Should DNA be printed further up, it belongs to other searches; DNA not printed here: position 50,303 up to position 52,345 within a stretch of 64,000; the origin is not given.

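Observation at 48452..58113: Uncharacterised hybrid biosynthetic cluster: acyl-AMP ligase-ACP, ALS-like TPP enzyme, ICL-family lyase, starter-C NRPS module with TE, and Sfp-type PPTase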

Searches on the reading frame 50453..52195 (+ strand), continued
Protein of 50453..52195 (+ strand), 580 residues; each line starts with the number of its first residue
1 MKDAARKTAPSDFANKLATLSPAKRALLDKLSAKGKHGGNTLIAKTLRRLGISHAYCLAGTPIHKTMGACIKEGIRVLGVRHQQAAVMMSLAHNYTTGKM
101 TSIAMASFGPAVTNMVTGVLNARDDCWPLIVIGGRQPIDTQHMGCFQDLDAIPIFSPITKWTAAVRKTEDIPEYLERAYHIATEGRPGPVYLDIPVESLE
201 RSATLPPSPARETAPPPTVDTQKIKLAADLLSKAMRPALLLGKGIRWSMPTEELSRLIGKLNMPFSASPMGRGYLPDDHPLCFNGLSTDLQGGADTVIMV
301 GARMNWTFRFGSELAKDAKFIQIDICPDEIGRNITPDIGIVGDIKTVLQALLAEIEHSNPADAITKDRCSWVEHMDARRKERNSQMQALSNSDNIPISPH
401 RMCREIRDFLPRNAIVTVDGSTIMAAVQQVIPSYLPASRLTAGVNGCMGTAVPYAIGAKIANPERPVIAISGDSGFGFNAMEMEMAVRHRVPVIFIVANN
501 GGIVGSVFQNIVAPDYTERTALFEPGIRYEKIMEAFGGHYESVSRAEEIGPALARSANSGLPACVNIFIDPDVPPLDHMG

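Call 76: predict_structure(alignment_id=A3)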
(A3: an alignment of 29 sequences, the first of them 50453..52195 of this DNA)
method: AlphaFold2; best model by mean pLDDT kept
length: 580 residues; sequences in the alignment: 29
mean_pLDDT: 80.1   pTM: 0.81
mean pLDDT of the five models: 80.1, 78.7, 78.6, 77.3, 74.5
residues with pLDDT >= 90: 219; 70-90: 226; 50-70: 80; < 50: 55
segments of 3 or more residues with pLDDT < 50: 1-9, 246-250, 270-275, 307-311, 436-447, 503-508, 518-522, 578-580
pLDDT, mean of each block of 10 residues (from residue 1): 39 67 75 78 94 85 82 91 88 83 80 79 83 76 55 88 92 94 86 89 78 74 96 94 56 84 79 56 85 92 55 80 88 89 89 89 93 95 89 87 93 82 77 56 48 90 90 77 89 91 51 49 67 94 95 96 93 57
secondary structure, 60 per line:
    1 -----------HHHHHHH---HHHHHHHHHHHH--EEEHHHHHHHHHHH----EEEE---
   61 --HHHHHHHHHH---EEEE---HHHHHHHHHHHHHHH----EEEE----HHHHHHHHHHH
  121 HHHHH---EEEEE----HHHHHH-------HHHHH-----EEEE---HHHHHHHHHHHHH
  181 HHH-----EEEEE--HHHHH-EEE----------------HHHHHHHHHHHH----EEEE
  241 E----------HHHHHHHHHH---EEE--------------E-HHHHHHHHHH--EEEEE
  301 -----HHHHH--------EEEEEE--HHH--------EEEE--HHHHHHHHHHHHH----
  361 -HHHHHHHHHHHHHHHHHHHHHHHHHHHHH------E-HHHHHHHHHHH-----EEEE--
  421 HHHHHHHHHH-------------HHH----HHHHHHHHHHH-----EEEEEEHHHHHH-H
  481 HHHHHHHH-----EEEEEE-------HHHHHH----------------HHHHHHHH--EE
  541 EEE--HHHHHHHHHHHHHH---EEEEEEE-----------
elements in order: H12-18 H22-33 E36-38 H39-49 E54-57 H63-72 E76-79 H83-97 E102-105 H110-125 E129-133 H138-143 H151-155 E161-164 H168-183 E189-193 H196-200 E202-204 H221-232 E237-241 H252-261 E265-267 H284-293 E296-300 H306-310 E319-324 E338-341 H344-356 H362-390 H399-409 E415-418 H421-430 H451-461 E467-472 H473-478 H480-488 E494-499 H507-512 H529-536 E539-543 H546-559 E563-569

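Call 80: fold_search(model_id=the predicted structure, library=pdb)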
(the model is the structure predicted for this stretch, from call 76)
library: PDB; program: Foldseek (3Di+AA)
matches with E <= 10: 1567; with E <= 0.001: 484
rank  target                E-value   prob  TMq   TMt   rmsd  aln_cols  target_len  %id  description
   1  6xn8_B                4.9e-44  1.00  0.80  0.86   4.1       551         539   35  Crystal Structure of 2-hydroxyacyl CoA lyase (HACL) from Rhodospirillales bacterium URHD0017 (released 2021-07-07)
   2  6xn8_A                5.1e-44  1.00  0.80  0.86   4.1       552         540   35  Crystal Structure of 2-hydroxyacyl CoA lyase (HACL) from Rhodospirillales bacterium URHD0017 (released 2021-07-07)
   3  8vzb_B                2.4e-43  1.00  0.83  0.86   3.5       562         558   32  Crystal Structure of 2-Hydroxacyl-CoA Lyase/Synthase ApbHACS from Alphaproteobacteria bacterium in the Complex with TH (released 2024-10-02)
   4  8vza_B                3.8e-43  1.00  0.83  0.87   3.5       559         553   32  Crystal Structure of 2-Hydroxacyl-CoA Lyase/Synthase ApbHACS from Alphaproteobacteria bacterium in the Complex with TH (released 2024-10-02)
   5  8vzi_A                6.8e-43  1.00  0.84  0.90   3.4       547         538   29  Crystal Structure of 2-Hydroxyacyl-CoA Lyase/Synthase CcHACS from Conidiobolus coronatus in the Complex with THDP and  (released 2024-10-02)
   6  8vzf_A                7.5e-43  1.00  0.83  0.86   3.6       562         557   32  Crystal Structure of 2-Hydroxyacyl-CoA Lyase/Synthase ApbHACS from Alphaproteobacteria bacterium in the Complex with T (released 2024-10-02)
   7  8vza_A                8.8e-43  1.00  0.83  0.87   3.5       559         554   33  Crystal Structure of 2-Hydroxacyl-CoA Lyase/Synthase ApbHACS from Alphaproteobacteria bacterium in the Complex with TH (released 2024-10-02)
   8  8vza_C                1.6e-42  1.00  0.82  0.86   3.6       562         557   31  Crystal Structure of 2-Hydroxacyl-CoA Lyase/Synthase ApbHACS from Alphaproteobacteria bacterium in the Complex with TH (released 2024-10-02)
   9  8vzf_C                1.7e-42  1.00  0.83  0.86   3.6       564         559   32  Crystal Structure of 2-Hydroxyacyl-CoA Lyase/Synthase ApbHACS from Alphaproteobacteria bacterium in the Complex with T (released 2024-10-02)
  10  8vzi_C                2.2e-42  1.00  0.83  0.89   3.4       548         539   29  Crystal Structure of 2-Hydroxyacyl-CoA Lyase/Synthase CcHACS from Conidiobolus coronatus in the Complex with THDP and  (released 2024-10-02)
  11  8vzc_A                3.0e-42  1.00  0.83  0.86   3.5       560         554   33  Crystal Structure of 2-Hydroxyacyl-CoA Lyase/Synthse ApbHACS from Alphaproteobacteria bacterium in the Complex with TH (released 2024-10-02)
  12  8vzc_B                8.1e-42  1.00  0.83  0.86   3.5       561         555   33  Crystal Structure of 2-Hydroxyacyl-CoA Lyase/Synthse ApbHACS from Alphaproteobacteria bacterium in the Complex with TH (released 2024-10-02)
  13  8vzj_D                8.1e-42  1.00  0.82  0.86   3.6       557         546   30  Crystal Structure of 2-Hydroxyacyl-CoA Lyase/Synthase DhcHACS from Dehalococcoidia bacterium in the Complex with THDP  (released 2024-10-02)
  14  8vzj_G                1.3e-41  1.00  0.81  0.87   3.6       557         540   30  Crystal Structure of 2-Hydroxyacyl-CoA Lyase/Synthase DhcHACS from Dehalococcoidia bacterium in the Complex with THDP  (released 2024-10-02)
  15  8vzj_E                1.4e-41  1.00  0.83  0.89   3.1       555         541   30  Crystal Structure of 2-Hydroxyacyl-CoA Lyase/Synthase DhcHACS from Dehalococcoidia bacterium in the Complex with THDP  (released 2024-10-02)
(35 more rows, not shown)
